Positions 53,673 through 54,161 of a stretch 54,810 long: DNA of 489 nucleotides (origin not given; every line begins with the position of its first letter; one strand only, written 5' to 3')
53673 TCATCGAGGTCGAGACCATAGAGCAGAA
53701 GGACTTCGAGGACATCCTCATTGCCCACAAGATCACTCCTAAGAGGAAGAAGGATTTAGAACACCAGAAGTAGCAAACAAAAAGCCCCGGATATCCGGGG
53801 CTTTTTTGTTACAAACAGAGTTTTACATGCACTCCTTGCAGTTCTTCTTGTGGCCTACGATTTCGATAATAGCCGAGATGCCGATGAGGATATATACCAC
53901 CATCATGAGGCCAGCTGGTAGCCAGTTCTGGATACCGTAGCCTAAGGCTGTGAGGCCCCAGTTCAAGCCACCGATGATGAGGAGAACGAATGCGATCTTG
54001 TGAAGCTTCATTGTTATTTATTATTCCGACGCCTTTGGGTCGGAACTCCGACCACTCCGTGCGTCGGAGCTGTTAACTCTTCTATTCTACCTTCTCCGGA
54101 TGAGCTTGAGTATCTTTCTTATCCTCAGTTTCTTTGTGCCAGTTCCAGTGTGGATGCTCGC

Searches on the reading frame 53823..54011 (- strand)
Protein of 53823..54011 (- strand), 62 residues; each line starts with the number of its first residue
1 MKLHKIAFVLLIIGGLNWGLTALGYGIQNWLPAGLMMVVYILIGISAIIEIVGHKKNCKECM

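Call 31: find_encoding_contigs(protein=window:53823-54011:-, flank=10000, max_places=3)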
Protein window:53823-54011:- (62 aa): no gene with exactly this product is on record in the collection.
